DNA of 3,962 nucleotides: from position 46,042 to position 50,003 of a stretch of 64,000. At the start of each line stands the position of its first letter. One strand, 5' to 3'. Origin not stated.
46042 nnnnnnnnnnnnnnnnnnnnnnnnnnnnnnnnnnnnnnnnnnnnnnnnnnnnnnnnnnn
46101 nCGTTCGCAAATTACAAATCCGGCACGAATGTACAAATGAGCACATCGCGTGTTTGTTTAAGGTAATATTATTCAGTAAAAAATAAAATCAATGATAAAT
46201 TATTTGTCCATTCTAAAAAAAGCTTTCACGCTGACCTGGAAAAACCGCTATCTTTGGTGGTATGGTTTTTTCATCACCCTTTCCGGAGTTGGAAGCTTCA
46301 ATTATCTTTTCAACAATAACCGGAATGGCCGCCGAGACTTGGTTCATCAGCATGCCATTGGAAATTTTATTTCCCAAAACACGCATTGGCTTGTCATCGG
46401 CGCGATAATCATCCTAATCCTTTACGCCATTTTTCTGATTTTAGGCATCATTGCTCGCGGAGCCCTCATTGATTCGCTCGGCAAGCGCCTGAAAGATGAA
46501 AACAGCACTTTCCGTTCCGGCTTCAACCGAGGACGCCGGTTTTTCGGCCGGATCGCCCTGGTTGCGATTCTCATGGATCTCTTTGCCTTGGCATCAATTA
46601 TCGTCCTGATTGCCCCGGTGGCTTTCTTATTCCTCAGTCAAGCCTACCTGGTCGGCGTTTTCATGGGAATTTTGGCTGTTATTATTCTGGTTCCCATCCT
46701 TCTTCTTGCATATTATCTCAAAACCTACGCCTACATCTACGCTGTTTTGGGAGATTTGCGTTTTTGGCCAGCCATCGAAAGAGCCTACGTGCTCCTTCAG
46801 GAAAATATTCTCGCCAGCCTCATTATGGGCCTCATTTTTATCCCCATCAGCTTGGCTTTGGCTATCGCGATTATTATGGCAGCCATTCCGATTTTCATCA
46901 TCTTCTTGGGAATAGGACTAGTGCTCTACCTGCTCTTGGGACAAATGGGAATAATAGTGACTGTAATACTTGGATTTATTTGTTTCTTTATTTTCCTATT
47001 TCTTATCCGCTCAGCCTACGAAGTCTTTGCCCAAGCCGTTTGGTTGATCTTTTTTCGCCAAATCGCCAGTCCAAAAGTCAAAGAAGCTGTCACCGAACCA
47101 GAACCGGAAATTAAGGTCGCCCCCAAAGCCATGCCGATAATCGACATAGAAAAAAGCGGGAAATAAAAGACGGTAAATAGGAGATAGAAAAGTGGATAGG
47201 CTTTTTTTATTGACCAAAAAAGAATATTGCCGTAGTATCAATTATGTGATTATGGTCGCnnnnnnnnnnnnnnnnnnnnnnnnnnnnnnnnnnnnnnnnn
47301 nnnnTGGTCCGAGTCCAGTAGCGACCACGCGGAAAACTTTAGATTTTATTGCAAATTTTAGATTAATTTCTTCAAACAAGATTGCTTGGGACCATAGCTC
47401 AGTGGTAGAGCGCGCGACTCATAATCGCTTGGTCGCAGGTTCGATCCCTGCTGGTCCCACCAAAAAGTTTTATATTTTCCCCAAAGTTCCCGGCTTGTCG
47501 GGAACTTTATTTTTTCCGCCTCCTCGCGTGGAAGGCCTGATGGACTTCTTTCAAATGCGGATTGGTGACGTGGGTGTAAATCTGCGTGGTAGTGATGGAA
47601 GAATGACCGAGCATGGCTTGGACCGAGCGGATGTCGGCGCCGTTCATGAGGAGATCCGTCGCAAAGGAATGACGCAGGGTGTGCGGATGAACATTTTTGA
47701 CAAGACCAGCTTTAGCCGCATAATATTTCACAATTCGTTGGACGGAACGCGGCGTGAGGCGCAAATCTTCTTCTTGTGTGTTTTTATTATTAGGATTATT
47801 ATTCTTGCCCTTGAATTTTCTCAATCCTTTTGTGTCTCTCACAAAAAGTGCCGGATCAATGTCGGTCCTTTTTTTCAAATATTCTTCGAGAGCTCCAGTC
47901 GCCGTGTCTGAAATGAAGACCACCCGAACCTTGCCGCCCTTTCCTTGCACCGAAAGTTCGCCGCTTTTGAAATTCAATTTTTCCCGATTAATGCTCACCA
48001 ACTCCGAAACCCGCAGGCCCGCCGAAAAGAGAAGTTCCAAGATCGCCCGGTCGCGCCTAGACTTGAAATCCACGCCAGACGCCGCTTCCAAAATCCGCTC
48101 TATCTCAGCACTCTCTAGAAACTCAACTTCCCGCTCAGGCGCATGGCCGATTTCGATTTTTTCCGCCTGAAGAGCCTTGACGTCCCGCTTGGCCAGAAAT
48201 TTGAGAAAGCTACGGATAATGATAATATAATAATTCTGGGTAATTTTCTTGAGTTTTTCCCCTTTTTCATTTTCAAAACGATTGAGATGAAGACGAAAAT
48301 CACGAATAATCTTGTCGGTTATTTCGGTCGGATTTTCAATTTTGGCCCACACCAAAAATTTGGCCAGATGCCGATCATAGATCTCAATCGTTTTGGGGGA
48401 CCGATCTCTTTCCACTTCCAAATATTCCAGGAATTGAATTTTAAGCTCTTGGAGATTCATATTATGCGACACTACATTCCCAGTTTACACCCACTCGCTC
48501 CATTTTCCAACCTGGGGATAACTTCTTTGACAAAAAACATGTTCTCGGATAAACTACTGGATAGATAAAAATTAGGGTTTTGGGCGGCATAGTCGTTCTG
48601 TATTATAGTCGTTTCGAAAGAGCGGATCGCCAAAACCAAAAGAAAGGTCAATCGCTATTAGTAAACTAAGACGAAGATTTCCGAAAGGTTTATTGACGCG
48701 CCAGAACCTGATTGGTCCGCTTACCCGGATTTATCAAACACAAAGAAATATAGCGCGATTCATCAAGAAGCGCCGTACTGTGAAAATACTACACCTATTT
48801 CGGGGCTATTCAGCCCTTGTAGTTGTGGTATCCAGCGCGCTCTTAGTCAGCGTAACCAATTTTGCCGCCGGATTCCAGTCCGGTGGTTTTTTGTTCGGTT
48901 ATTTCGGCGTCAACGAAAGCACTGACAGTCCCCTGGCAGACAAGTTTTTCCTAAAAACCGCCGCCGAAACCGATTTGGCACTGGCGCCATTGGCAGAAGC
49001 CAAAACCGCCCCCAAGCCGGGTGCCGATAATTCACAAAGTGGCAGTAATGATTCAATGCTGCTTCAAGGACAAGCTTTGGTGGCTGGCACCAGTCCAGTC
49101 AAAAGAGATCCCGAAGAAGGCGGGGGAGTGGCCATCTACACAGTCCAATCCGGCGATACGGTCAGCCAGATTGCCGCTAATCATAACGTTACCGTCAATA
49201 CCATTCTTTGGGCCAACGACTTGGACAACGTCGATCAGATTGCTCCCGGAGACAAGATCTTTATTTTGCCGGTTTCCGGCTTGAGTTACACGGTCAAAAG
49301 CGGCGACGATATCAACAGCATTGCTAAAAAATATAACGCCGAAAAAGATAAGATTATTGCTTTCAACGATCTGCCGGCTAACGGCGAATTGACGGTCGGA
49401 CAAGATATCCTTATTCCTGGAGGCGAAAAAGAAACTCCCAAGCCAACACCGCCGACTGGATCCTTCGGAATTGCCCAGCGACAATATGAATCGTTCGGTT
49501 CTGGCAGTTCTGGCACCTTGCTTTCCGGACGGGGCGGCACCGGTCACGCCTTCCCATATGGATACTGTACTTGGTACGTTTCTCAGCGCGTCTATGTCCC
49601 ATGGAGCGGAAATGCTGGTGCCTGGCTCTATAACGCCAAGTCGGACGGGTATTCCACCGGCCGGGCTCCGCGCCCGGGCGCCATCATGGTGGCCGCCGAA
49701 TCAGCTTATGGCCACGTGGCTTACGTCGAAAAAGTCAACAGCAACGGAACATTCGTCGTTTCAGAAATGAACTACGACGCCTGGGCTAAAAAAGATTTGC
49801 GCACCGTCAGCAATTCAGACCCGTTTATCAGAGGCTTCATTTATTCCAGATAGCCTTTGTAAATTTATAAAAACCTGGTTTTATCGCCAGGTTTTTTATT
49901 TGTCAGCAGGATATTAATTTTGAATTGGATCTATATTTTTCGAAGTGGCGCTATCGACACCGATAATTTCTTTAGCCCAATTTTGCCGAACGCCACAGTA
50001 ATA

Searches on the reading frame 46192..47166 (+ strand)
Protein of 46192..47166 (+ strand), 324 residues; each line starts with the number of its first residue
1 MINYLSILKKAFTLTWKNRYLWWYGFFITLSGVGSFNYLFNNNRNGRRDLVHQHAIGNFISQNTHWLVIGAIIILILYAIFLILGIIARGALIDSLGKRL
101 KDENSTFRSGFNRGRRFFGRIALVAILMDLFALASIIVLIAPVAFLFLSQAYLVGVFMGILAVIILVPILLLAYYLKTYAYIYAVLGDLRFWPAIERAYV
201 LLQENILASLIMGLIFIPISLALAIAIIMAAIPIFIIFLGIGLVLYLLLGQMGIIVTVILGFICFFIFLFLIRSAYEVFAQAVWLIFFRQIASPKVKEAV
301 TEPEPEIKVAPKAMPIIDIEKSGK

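Call 9: search_protein_families(library=pfam, proteins=[window:46192-47166:+])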
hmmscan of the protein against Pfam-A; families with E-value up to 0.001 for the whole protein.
window:46192-47166:+ (324 aa): 1 family
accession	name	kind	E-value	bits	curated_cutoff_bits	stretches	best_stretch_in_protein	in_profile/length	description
PF24400.1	DUF7544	-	0.00052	19.8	27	0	27-290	35-294/302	Family of unknown function (DUF7544)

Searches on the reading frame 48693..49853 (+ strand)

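Call 10: search_protein_families(library=pfam, proteins=[window:48693-49853:+])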
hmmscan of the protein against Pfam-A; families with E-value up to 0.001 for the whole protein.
window:48693-49853:+ (386 aa): 6 families
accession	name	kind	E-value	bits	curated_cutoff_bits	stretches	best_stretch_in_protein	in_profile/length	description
PF01476.26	LysM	-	8.2e-22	77.3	20.9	2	149-191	1-42/43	LysM domain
PF05257.22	CHAP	-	7.8e-20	71.6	26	1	284-360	3-81/81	CHAP domain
PF23473.1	LysM3_LYK4_5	-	4.5e-13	49.5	29.3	2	149-185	5-40/48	LYK4/5 LysM3 domain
PF23462.1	LysM3_NFP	-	2.6e-06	28.3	28.1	0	202-242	8-47/48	NFP LysM3 domain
PF23446.1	LysM1_NFP_LYK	-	1.7e-05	26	36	0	205-242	16-54/60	NFP/LYK LysM1 domain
PF23577.1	LysM_RLK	-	0.00034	21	27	0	149-168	3-22/44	LysM domain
